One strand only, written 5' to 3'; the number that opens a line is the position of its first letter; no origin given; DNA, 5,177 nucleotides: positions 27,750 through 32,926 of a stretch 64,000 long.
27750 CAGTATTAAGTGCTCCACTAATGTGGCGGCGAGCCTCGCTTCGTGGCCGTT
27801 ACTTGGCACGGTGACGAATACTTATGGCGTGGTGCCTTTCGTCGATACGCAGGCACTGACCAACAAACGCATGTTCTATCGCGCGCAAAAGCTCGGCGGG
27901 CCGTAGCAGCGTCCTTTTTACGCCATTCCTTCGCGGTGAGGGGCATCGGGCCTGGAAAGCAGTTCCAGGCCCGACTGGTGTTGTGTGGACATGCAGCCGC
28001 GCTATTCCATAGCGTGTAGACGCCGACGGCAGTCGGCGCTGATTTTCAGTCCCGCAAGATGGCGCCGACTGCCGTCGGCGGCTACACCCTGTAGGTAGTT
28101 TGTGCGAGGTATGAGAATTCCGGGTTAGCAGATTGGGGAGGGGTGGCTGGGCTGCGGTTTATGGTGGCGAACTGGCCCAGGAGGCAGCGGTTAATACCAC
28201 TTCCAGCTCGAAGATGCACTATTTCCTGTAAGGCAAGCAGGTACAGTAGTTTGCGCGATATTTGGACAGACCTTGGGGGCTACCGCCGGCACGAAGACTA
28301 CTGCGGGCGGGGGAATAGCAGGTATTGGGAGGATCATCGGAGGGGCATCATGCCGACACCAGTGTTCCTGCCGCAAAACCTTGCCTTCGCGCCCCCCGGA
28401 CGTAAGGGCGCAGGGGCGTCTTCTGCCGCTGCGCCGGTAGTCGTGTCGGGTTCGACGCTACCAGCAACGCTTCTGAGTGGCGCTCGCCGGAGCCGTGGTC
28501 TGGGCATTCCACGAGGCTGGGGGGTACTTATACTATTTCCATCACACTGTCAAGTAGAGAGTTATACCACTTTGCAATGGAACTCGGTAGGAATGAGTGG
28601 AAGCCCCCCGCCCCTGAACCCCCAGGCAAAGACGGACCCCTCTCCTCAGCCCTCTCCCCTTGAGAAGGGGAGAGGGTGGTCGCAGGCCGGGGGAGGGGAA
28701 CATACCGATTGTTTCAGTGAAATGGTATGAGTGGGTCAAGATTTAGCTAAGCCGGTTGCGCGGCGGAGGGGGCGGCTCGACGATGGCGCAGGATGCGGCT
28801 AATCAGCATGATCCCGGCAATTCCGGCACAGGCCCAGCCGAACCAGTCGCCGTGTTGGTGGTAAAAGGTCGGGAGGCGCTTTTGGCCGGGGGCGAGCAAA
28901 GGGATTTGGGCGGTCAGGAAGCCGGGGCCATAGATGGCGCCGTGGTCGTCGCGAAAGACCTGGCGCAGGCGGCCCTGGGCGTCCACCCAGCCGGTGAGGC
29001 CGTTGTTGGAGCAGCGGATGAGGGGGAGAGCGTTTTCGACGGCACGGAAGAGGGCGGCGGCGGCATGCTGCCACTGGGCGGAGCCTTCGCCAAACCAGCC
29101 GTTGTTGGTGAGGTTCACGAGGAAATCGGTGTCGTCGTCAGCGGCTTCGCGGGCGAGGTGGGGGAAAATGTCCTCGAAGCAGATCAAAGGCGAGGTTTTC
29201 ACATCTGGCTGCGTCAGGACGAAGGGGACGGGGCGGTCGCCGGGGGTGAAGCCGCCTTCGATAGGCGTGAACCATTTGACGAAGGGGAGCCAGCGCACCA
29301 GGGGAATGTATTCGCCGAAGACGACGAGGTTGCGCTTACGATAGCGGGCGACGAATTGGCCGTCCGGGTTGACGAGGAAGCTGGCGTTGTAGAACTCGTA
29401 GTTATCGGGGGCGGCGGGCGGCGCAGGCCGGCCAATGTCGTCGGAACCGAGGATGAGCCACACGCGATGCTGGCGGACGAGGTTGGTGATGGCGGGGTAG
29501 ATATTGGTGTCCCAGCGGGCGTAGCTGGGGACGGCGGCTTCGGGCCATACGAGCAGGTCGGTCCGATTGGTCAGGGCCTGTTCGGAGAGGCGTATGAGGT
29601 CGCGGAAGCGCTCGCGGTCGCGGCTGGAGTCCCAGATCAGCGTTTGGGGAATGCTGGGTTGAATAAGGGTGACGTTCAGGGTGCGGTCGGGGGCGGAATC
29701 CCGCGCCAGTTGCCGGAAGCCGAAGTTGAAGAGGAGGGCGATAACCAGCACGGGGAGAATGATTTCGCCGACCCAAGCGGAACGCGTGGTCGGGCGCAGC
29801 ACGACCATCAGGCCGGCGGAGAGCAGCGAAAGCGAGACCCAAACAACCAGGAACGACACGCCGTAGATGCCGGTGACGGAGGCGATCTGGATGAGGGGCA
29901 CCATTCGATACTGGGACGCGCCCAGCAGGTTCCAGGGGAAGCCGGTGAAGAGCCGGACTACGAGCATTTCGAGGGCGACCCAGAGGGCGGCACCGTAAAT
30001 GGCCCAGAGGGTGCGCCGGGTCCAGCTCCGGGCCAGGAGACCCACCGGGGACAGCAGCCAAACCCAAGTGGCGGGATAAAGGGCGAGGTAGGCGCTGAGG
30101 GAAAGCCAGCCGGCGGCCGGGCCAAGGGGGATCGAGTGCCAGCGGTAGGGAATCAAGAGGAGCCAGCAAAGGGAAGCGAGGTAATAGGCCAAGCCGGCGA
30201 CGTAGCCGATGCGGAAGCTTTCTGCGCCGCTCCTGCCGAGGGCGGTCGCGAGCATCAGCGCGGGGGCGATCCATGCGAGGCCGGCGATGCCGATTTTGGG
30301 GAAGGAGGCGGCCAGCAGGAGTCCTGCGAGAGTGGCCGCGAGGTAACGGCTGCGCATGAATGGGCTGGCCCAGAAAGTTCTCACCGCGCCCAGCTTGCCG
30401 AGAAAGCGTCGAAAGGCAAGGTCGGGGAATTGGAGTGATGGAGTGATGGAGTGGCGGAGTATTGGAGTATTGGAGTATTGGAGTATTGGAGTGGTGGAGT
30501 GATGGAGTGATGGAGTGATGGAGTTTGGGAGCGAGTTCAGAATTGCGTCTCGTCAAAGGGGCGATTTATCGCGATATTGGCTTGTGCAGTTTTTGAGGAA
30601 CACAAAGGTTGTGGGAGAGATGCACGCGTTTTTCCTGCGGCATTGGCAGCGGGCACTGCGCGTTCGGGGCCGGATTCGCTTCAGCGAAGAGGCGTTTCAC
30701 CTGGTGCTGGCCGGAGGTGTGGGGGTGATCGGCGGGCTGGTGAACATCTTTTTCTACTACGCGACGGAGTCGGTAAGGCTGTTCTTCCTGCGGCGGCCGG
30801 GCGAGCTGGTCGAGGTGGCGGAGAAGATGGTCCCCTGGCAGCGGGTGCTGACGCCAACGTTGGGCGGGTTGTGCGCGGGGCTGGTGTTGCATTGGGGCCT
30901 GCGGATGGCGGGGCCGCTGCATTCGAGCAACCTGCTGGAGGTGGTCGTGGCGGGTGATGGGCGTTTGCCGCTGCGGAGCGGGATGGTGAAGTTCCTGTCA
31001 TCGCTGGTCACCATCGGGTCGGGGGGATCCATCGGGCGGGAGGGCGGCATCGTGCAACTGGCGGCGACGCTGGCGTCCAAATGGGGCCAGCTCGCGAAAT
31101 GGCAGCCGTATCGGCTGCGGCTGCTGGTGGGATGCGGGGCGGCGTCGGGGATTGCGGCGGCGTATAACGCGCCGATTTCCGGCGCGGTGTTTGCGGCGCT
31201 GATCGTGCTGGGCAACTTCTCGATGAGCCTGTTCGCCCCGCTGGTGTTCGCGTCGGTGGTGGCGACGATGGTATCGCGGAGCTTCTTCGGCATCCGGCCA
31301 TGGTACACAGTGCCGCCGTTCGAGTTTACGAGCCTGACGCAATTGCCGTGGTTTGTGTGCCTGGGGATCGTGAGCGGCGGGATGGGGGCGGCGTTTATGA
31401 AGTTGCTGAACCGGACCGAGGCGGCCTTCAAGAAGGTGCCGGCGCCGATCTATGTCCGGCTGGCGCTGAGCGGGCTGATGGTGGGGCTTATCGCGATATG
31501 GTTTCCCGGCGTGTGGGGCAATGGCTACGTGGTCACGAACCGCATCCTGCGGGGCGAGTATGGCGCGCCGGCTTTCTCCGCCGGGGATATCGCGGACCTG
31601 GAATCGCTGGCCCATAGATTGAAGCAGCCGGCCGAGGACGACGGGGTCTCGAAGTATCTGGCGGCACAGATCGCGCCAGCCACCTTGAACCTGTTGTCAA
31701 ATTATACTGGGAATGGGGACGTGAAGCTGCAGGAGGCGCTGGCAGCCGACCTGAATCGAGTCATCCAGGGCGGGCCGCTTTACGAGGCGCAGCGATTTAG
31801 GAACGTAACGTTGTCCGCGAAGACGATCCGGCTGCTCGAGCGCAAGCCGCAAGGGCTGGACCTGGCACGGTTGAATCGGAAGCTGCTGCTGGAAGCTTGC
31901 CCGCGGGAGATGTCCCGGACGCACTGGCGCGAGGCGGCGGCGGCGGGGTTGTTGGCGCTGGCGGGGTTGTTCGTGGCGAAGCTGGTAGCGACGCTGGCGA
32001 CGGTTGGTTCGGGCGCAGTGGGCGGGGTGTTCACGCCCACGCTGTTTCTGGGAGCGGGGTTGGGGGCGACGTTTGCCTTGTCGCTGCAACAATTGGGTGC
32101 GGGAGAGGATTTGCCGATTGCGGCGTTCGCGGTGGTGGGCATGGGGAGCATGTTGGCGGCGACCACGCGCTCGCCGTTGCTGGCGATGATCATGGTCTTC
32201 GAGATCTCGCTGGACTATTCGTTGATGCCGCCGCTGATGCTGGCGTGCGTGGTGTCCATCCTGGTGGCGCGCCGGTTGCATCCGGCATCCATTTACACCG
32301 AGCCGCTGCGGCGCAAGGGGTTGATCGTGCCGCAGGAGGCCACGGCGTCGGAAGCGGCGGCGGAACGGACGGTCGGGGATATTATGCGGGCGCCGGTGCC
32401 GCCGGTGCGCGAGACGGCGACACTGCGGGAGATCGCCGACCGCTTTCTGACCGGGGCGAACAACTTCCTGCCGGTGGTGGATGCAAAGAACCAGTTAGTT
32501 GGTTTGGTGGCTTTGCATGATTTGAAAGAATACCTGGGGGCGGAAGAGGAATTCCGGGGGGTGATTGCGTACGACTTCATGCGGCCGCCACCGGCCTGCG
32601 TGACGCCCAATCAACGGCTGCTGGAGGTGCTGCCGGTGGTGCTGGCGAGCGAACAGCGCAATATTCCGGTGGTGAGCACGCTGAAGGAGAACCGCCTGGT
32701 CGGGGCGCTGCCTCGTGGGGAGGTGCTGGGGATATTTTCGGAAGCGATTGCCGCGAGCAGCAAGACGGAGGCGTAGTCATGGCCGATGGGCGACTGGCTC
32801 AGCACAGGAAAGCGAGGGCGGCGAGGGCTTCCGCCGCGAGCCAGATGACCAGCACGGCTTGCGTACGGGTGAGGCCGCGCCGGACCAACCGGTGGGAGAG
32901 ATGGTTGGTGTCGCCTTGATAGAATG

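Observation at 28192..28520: Two ~330-nt non-coding paralogues (28192-28520 and 50646-50973) with compensatory substitutions: candidate structured RNA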

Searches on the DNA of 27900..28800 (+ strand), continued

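Call 92: search_with_rna_model(model_id=R1, sources=[window, L001, L002, L003, L004, L005, L006, L007, L009, L010, L012, L013, L015, L016, L019, L020, L025, L026, L028, L029, L031, L032, L034, L035, L037, L038, L039, L042, L043, L045, L046, L048, L050, L051, L052, L053, L054, L057, L058, L060, L062, L065, L066, L068, L071, L072, L073, L074, L077, L079, L081, L082, L087, L090, L093, L095, L098, L100, L101, L102, L103, L104, L105, L106, L112], max_evalue=1e-12, make_alignment=true)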
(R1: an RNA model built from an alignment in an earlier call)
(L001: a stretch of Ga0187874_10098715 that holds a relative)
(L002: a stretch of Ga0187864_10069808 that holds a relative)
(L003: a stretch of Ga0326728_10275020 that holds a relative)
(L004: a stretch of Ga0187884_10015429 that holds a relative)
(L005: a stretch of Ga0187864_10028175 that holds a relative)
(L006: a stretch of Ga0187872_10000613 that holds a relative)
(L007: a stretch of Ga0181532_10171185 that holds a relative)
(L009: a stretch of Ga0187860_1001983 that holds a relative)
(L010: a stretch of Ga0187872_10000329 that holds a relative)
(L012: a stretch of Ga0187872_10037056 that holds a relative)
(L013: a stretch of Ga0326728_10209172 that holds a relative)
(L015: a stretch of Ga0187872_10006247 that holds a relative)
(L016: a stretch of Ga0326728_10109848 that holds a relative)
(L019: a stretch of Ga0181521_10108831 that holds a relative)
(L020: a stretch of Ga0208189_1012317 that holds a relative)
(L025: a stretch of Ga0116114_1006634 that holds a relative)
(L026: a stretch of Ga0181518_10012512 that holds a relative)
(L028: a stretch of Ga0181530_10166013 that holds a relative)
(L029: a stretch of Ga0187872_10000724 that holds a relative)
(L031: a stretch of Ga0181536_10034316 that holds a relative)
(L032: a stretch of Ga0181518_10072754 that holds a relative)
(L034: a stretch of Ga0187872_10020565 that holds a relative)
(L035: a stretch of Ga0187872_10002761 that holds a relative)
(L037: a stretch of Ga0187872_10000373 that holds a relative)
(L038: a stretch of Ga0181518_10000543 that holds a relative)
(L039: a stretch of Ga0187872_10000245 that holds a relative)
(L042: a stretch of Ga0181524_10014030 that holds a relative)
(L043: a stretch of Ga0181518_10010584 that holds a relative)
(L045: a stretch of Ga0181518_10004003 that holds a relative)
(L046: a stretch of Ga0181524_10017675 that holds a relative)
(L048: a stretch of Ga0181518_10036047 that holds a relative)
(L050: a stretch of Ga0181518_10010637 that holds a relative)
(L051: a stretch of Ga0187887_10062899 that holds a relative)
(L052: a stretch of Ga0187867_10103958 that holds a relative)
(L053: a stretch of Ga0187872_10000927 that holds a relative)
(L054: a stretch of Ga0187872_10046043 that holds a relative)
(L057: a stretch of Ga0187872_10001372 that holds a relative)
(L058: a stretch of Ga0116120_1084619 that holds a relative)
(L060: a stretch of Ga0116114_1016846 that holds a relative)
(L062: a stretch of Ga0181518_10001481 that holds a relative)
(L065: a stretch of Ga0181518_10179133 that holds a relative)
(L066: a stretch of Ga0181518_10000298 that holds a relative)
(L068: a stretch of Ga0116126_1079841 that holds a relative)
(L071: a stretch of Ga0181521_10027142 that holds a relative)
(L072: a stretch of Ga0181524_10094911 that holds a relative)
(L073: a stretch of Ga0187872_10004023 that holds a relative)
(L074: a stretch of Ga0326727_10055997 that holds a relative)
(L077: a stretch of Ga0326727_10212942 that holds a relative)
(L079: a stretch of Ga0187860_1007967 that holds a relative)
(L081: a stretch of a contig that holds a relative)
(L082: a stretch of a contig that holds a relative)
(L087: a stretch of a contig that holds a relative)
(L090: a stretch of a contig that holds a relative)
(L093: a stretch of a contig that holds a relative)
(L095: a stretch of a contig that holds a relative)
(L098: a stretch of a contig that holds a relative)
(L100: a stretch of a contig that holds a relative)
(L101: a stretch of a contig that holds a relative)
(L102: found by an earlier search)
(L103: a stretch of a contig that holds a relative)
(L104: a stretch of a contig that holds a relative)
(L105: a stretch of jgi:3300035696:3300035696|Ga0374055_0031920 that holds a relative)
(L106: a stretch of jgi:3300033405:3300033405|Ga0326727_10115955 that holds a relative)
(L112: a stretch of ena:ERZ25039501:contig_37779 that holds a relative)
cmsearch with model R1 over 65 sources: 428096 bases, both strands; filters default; matches with E-value up to 1e-12: 65.
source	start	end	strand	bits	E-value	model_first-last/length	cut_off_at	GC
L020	821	938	-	141.6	7.8e-32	1-118/118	no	0.66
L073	104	221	-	141.6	7.8e-32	1-118/118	no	0.66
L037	337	454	-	140.9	1.2e-31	1-118/118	no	0.68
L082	4229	4346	-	140.8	1.2e-31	1-118/118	no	0.65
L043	3632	3749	+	140.8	1.3e-31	1-118/118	no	0.67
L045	3436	3553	-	140.4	1.5e-31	1-118/118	no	0.63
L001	835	952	+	140.3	1.6e-31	1-118/118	no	0.64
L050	290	407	-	140.1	1.8e-31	1-118/118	no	0.65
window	50857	50974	-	139.6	2.4e-31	1-118/118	no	0.65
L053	2133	2250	-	139.3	2.8e-31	1-118/118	no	0.67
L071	3690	3807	-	139.3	2.8e-31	1-118/118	no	0.67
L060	2047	2164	-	139.2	3e-31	1-118/118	no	0.69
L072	588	705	-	139.2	3e-31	1-118/118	no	0.64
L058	435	552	-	138.9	3.5e-31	1-118/118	no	0.65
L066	494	611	+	138.9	3.5e-31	1-118/118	no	0.68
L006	4701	4818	-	137.5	7.7e-31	1-118/118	no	0.67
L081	2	119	+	136.7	1.2e-30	1-118/118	no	0.64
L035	14725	14842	+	136.2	1.6e-30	1-118/118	no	0.66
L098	290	407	-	134.1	5.1e-30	1-118/118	no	0.64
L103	12885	13002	+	132.9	9.7e-30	1-118/118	no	0.67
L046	5117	5234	-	132.4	1.3e-29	1-118/118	no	0.66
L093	10050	10167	-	132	1.6e-29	1-118/118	no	0.67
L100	5802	5919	-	132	1.6e-29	1-118/118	no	0.67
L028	962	1079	+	131.9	1.7e-29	1-118/118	no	0.64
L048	206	323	-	131.9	1.7e-29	1-118/118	no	0.64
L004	4148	4263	+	131.4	2.2e-29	1-116/118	3'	0.66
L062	5026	5143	-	131.3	2.4e-29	1-118/118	no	0.67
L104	12848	12965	-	131.3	2.4e-29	1-118/118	no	0.67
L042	5832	5949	+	131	2.8e-29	1-118/118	no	0.64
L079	6597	6714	+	131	2.8e-29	1-118/118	no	0.64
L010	1729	1846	+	130.4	3.9e-29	1-118/118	no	0.66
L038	2387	2504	+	128.6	1.1e-28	1-118/118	no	0.66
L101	7330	7447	+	128.6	1.1e-28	1-118/118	no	0.66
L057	12924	13041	+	126.7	3e-28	1-118/118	no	0.62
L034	270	387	-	125.8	5.1e-28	1-118/118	no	0.69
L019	921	1038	+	124.5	1e-27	1-118/118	no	0.67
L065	43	160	+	124.5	1e-27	1-118/118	no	0.64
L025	3027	3143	-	123.9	1.4e-27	1-118/118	no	0.68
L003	299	416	-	123.6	1.6e-27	1-118/118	no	0.69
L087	1599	1716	+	123.3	2e-27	1-118/118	no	0.69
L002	216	333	+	123.1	2.2e-27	1-118/118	no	0.69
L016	329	446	-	122.6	2.9e-27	1-118/118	no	0.66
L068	241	358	+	122.3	3.5e-27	1-118/118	no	0.68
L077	1724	1841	+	118.3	3.1e-26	1-118/118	no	0.65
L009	412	524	+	118.3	3.1e-26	1-118/118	no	0.68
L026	5913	6030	-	117.3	5.4e-26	1-118/118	no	0.68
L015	1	108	-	116.8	7.2e-26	1-108/118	3'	0.66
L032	1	107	+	115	1.9e-25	12-118/118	5'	0.66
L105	7740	7857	+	114.7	2.3e-25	1-118/118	no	0.64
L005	2108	2225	+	114.1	3.1e-25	1-118/118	no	0.67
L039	9430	9533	-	112.7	6.9e-25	15-118/118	5'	0.67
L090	2986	3103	+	112.5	7.6e-25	1-118/118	no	0.67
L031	1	96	+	108.4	7.3e-24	23-118/118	5'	0.68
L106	2045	2162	+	107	1.7e-23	1-118/118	no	0.64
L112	5750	5868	+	106.6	2e-23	1-118/118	no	0.64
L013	90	207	-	103.9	9.3e-23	1-118/118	no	0.67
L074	3351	3468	-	98.5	1.7e-21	1-118/118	no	0.66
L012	1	96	-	94.9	1.3e-20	1-96/118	3'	0.7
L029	11008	11093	-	94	2.2e-20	33-118/118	5'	0.65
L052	959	1077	-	89.8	2.3e-19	1-118/118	no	0.71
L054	1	90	-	89.3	2.9e-19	1-90/118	3'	0.7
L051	298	387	+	80.1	4.7e-17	1-118/118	no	0.67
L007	284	397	+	73.2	2.2e-15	1-118/118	no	0.72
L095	1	65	+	66.2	1.1e-13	54-118/118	5'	0.65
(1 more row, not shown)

Alignment A7: 65 matches aligned to the model, 124 columns, each read 5' to 3' on its own strand. Consensus structure (alignment columns), stored with it:
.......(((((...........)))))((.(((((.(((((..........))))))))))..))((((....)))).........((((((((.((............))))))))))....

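Call 99: search_dna_similar(query=window:28192-28560:+, collection=phages, mode=distant, max_evalue=0.01)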
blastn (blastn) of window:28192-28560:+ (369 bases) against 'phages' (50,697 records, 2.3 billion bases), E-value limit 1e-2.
No match.

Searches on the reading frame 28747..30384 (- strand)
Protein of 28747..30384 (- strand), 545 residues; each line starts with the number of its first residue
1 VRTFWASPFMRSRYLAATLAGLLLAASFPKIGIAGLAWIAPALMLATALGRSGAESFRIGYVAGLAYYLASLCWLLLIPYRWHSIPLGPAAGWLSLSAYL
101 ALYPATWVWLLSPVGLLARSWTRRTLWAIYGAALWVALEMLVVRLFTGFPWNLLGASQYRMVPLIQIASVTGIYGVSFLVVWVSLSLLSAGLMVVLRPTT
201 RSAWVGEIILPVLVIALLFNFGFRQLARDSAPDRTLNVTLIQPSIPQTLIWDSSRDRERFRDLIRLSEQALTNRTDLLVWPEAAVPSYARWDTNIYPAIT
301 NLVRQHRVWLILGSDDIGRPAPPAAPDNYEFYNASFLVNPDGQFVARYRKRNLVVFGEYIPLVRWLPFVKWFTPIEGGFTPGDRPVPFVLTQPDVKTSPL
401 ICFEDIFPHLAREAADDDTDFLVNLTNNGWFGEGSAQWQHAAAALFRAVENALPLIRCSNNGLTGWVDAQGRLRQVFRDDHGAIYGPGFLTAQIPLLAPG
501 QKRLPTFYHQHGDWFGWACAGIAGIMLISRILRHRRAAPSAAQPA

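Call 55: search_protein_families(library=pfam, proteins=[window:28747-30384:-], max_evalue=0.001)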
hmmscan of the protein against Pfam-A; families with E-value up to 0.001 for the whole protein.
window:28747-30384:- (545 aa): 2 families
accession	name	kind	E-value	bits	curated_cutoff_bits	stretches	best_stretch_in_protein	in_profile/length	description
PF00795.27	CN_hydrolase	-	4.3e-27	95.5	23.2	1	239-463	3-210/256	Carbon-nitrogen hydrolase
PF20154.4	LNT_N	-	2.1e-26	93.5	27.1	1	20-184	1-157/159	Apolipoprotein N-acyltransferase N-terminal domain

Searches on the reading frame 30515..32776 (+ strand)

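Call 55: search_protein_families(library=pfam, proteins=[window:30515-32776:+], max_evalue=0.001)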
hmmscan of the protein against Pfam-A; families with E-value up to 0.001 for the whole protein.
window:30515-32776:+ (753 aa): 2 families
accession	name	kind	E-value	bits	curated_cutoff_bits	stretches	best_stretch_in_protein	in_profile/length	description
PF00654.25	Voltage_CLC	-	6.1e-84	282.6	24.8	2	118-349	2-237/346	Voltage gated chloride channel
PF00571.33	CBS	-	5.2e-17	62.3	24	2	620-674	1-55/57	CBS domain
